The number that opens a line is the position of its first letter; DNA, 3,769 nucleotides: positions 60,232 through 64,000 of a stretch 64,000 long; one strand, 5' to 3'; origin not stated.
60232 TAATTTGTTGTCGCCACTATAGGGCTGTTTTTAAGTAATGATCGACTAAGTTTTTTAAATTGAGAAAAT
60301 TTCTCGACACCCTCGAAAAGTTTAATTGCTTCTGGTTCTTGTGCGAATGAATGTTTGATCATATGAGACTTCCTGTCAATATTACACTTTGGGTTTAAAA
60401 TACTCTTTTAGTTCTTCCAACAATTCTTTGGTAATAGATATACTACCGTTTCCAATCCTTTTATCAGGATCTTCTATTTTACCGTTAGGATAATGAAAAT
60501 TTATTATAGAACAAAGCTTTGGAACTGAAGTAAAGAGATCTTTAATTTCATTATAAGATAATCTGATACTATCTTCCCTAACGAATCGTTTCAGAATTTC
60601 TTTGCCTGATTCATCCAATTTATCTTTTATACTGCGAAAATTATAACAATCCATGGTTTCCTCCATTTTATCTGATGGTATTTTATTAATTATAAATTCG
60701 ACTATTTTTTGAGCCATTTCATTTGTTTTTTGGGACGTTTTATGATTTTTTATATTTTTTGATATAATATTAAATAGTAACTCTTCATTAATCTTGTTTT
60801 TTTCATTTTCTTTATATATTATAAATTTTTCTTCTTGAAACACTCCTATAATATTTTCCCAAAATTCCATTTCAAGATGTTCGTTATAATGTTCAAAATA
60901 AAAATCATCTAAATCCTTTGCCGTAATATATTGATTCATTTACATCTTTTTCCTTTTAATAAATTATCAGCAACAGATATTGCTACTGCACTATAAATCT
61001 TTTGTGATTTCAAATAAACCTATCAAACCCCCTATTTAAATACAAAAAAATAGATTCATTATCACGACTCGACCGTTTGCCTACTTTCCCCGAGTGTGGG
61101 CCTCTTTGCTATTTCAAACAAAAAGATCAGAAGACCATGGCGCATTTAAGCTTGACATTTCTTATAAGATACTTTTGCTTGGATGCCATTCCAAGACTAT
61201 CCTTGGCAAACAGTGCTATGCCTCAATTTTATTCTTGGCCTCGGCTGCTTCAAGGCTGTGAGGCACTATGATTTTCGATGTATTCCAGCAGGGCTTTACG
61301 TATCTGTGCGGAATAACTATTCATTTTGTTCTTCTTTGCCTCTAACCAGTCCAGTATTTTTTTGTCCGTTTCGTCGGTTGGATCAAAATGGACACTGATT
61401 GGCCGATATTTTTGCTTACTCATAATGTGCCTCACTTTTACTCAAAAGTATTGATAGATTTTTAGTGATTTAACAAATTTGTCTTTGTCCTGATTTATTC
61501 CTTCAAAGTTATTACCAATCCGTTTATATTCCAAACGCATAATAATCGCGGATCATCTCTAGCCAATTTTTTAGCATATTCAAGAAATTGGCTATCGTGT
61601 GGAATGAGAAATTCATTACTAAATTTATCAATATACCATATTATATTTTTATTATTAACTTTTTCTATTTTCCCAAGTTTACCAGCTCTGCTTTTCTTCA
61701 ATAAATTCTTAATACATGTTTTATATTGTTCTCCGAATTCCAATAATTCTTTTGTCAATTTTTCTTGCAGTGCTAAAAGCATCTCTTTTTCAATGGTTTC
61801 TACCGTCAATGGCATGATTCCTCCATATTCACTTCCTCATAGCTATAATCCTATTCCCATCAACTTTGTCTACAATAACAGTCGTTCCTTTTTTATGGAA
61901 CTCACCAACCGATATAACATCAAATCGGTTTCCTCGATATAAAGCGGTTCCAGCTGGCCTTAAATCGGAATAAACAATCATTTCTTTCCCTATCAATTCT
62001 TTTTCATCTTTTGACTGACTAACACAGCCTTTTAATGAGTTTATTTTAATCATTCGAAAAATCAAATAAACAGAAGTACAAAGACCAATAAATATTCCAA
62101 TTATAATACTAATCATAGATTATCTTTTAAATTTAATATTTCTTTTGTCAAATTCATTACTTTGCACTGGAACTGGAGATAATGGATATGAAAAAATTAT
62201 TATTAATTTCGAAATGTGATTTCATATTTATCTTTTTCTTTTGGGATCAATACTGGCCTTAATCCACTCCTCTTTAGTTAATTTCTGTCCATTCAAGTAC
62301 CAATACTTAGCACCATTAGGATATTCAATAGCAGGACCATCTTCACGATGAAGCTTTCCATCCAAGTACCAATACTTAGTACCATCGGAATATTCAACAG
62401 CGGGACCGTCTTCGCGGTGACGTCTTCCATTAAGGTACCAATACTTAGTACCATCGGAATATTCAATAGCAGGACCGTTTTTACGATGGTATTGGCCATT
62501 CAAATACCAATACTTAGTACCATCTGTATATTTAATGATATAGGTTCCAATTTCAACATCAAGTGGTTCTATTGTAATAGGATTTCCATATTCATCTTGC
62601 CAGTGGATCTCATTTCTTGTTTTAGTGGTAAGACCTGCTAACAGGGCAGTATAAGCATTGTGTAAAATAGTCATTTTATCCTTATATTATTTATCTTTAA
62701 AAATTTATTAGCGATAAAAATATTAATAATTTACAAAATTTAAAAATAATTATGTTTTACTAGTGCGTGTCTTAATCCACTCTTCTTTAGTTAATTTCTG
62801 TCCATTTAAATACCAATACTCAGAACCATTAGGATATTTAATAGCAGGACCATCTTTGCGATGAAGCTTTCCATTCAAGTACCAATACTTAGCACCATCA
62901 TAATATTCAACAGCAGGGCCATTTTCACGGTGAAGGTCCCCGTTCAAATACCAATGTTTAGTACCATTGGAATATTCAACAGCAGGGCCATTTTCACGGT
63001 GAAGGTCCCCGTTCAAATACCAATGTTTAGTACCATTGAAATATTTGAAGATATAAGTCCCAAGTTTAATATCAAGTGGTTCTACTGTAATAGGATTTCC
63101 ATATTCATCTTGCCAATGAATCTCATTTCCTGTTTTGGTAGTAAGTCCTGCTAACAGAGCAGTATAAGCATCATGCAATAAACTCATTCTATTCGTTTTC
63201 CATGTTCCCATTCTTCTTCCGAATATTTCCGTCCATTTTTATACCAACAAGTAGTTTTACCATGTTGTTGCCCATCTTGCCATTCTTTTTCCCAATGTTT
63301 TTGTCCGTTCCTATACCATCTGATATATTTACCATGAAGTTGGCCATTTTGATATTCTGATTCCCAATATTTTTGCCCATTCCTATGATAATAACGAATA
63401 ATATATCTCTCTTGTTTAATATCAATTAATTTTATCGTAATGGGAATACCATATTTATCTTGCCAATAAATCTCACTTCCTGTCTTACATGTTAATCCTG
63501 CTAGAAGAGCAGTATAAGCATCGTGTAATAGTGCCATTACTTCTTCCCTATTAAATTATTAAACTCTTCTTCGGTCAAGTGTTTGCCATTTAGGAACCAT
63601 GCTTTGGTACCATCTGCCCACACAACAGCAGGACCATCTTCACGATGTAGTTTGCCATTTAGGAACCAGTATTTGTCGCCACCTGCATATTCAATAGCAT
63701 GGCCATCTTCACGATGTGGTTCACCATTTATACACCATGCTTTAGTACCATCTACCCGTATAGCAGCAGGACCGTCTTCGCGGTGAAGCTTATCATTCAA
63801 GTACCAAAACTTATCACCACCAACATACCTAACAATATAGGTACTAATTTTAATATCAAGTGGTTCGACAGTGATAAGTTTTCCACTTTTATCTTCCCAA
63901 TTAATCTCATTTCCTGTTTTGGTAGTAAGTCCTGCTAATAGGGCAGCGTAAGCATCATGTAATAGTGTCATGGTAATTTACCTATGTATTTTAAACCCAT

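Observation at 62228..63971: Tandem array of proteins sharing one ~40-aa leader fused to two unrelated repeat families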

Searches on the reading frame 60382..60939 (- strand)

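Call 11: search_protein_families(library=phrogs, proteins=[window:60382-60939:-], max_evalue=0.001)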
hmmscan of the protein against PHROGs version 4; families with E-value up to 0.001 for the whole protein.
window:60382-60939:- (185 aa): 0 families

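Call 23: search_protein_families(library=pfam, proteins=[window:60382-60939:-], max_evalue=0.1)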
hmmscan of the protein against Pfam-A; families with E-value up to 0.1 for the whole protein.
window:60382-60939:- (185 aa): 2 families
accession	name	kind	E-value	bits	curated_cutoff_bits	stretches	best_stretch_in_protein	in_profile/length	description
PF18555.7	MobL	-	0.00032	20.3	28.5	1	55-172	213-337/383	MobL relaxases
PF08625.16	Utp13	-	0.037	14.4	25.9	1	61-100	68-104/140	Utp13 specific WD40 associated domain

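Call 90: search_protein_families(library=padloc, proteins=[window:60382-60939:-], max_evalue=0.01)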
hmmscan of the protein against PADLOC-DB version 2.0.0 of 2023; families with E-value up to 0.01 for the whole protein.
window:60382-60939:- (185 aa): 1 family
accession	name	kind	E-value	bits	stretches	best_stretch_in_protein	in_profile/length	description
PDLC03857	LmuA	-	0.0095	13.7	1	10-91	76-157/327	-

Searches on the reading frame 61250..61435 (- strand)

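Call 23: search_protein_families(library=pfam, proteins=[window:61250-61435:-], max_evalue=0.1)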
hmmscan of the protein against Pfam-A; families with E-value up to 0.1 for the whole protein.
window:61250-61435:- (61 aa): 2 families
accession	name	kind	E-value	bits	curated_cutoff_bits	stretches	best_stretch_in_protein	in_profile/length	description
PF15655.11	Imm-NTF2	-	0.0083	16.7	25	1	7-50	52-97/129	NTF2 fold immunity protein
PF19807.5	DUF6290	-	0.041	14.5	27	0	23-56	11-42/72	Family of unknown function (DUF6290)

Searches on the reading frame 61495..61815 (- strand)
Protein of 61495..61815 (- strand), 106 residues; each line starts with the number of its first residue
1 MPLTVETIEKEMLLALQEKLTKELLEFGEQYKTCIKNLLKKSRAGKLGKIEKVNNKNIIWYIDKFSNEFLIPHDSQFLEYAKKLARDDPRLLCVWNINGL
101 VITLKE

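Call 23: search_protein_families(library=pfam, proteins=[window:61495-61815:-], max_evalue=0.1)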
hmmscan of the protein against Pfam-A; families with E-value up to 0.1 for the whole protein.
window:61495-61815:- (106 aa): 2 families
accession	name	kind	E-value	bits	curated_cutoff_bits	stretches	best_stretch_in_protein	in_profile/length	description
PF09921.14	DUF2153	-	0.043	14.1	23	0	2-50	56-108/123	Uncharacterized protein conserved in archaea (DUF2153)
PF10981.13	DUF2788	-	0.044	14.3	25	1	35-50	13-28/51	Protein of unknown function (DUF2788)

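Call 90: search_protein_families(library=padloc, proteins=[window:61495-61815:-], max_evalue=0.01)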
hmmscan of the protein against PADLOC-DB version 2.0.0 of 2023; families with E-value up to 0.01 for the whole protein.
window:61495-61815:- (106 aa): 0 families

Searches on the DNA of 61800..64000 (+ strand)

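Call 6: search_dna_similar(query=window:61800-64000:+, collection=phages, mode=distant, max_rows=20)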
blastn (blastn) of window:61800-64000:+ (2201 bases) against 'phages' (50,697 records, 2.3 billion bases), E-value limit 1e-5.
Records with a match: 2; places in all: 2; records where one place covers at least 80% of the query: 0.
Best place of each record, by identity: 60-80% 2.
By first word of the organism name: Celeribacter 2.
By host as written in the record: Celeribacter sp. IMCC12053 2.
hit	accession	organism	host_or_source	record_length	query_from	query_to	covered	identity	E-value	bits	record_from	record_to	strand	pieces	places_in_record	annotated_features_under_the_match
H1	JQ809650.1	Celeribacter phage P12053L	Celeribacter sp. IMCC12053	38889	1003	1953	15%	70.8%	6e-14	167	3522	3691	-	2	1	hypothetical protein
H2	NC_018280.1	Celeribacter phage P12053L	Celeribacter sp. IMCC12053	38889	1003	1953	15%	70.8%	6e-14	167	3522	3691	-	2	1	hypothetical protein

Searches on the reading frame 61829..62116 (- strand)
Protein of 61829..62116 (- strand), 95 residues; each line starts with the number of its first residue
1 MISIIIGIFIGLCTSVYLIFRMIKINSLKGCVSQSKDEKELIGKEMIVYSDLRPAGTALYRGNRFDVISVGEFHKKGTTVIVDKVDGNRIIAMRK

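Call 11: search_protein_families(library=phrogs, proteins=[window:61829-62116:-], max_evalue=0.001)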
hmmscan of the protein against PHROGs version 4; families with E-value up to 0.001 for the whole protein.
window:61829-62116:- (95 aa): 0 families

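Call 23: search_protein_families(library=pfam, proteins=[window:61829-62116:-], max_evalue=0.1)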
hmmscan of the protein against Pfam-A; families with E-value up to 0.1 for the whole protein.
window:61829-62116:- (95 aa): 3 families
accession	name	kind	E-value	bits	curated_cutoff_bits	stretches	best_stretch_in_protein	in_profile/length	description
PF01957.25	NfeD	-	6.6e-13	49.1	29.1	1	39-91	2-54/57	NfeD-like C-terminal, partner-binding domain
PF15049.11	DUF4534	-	0.013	15.6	29.2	1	1-49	3-53/163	Protein of unknown function (DUF4534)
PF08495.15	FIST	-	0.067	13.5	23.2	1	55-91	147-184/189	FIST N domain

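Call 90: search_protein_families(library=padloc, proteins=[window:61829-62116:-], max_evalue=0.01)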
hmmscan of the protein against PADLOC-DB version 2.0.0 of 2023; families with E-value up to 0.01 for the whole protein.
window:61829-62116:- (95 aa): 0 families

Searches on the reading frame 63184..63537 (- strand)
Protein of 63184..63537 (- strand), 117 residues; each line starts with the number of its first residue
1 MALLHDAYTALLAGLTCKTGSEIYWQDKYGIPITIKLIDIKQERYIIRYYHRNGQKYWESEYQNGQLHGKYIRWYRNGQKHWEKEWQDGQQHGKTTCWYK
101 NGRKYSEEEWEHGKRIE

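Call 3: search_protein_families(library=pfam, proteins=[window:63184-63537:-], max_evalue=1)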
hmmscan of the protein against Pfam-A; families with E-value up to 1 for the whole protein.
window:63184-63537:- (117 aa): 1 family
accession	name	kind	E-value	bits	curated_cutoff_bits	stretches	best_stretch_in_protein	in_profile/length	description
PF07661.19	MORN_2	-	0.011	16.3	29.6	1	67-79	1-13/22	MORN repeat variant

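Call 4: search_protein_families(library=phrogs, proteins=[window:63184-63537:-], max_evalue=0.1)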
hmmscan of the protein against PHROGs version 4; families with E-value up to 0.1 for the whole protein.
window:63184-63537:- (117 aa): 2 families
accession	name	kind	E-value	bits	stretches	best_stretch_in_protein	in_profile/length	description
phrog_7324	-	unknown function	0.0012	19.2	1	42-115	145-217/333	-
phrog_11030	-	unknown function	0.037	15.2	0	93-110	35-52/73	-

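Call 22: search_protein_families(library=ncbifam, proteins=[window:63184-63537:-], max_evalue=1)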
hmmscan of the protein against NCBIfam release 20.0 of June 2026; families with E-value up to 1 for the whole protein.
window:63184-63537:- (117 aa): 0 families

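Call 55: predict_structure(alignment_id=A5)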
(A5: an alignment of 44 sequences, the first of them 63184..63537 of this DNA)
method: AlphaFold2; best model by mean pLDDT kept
length: 117 residues; sequences in the alignment: 44
mean_pLDDT: 95.9   pTM: 0.84
mean pLDDT of the five models: 95.9, 96.0, 95.5, 95.4, 94.7
residues with pLDDT >= 90: 113; 70-90: 3; 50-70: 1; < 50: 0
segments of 3 or more residues with pLDDT < 50: none
pLDDT, mean of each block of 10 residues (from residue 1): 88 96 95 96 97 97 97 98 98 98 98 94
secondary structure, 60 per line:
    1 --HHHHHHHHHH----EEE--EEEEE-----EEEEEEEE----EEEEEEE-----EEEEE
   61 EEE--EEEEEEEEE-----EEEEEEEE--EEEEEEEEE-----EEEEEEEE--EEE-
elements in order: H3-12 E17-19 E22-26 E32-39 E44-50 E56-63 E66-74 E80-87 E90-98 E104-111 E114-116

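Call 62: fold_search(model_id=the predicted structure, library=pdb)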
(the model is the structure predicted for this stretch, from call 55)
No match with E <= 0.001 here; weaker rows may still be real.
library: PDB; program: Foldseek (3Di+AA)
matches with E <= 10: 500; with E <= 0.001: 0
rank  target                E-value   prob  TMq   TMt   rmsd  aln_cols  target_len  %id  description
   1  4x7r_A                2.2e-03  1.00  0.61  0.18   5.1       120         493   10  Crystal structure of S. aureus TarM G117R mutant in complex with Fondaparinux, alpha-GlcNAc-glycerol and UDP (released 2015-02-25)
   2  7vfl_A                4.1e-03  1.00  0.62  0.18   4.6       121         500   12  Crystal structure of SdgB (UDP, NAG, and O-glycosylated SD peptide-binding form) (released 2021-11-24)
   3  4x7p_A                4.3e-03  1.00  0.52  0.15   5.3       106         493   12  Crystal structure of apo S. aureus TarM (released 2015-02-18)
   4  7ec1_A                5.6e-03  1.00  0.61  0.18   4.7       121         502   12  Crystal structure of SdgB (ligand-free form) (released 2021-03-24)
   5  7vfk_B                6.6e-03  1.00  0.40  0.12  11.2       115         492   14  Crystal structure of SdgB (ligand-free form) (released 2021-11-24)
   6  7vfn_C                6.6e-03  1.00  0.61  0.18   4.4       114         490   10  Crystal structure of SdgB (SD peptide-binding form) (released 2021-11-24)
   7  7qd7                  7.0e-03  1.00  0.60  0.17   5.5       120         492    8  TarM(Se)_G117R (released 2023-05-10)
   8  5e9t_A                7.8e-03  1.00  0.45  0.13   5.8       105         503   10  Crystal structure of GtfA/B complex (released 2016-03-02)
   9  7vfm_A                7.8e-03  1.00  0.62  0.18   4.7       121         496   12  Crystal structure of SdgB (UDP and SD peptide-binding form) (released 2021-11-24)
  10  4wac                  8.2e-03  1.00  0.59  0.17   5.3       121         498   12  Crystal Structure of TarM (released 2015-02-25)
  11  7qh9_CCC              8.2e-03  1.00  0.59  0.16   5.4       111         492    7  TarM(Se)_G117R-4RboP (released 2023-05-10)
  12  7vfm_C                8.2e-03  1.00  0.47  0.14   9.3       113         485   12  Crystal structure of SdgB (UDP and SD peptide-binding form) (released 2021-11-24)
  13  7vfo_A                9.1e-03  1.00  0.57  0.17   4.3       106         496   13  Crystal structure of SdgB (Phosphate-binding form) (released 2021-11-24)
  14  7qh9_DDD              1.0e-02  1.00  0.56  0.15   5.4       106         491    8  TarM(Se)_G117R-4RboP (released 2023-05-10)
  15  7ec6_A                1.2e-02  1.00  0.60  0.18   4.8       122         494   11  Crystal structure of SdgB (complexed with peptides) (released 2022-03-16)
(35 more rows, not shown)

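Call 90: search_protein_families(library=padloc, proteins=[window:63184-63537:-], max_evalue=0.01)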
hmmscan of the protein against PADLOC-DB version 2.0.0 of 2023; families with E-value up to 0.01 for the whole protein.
window:63184-63537:- (117 aa): 0 families
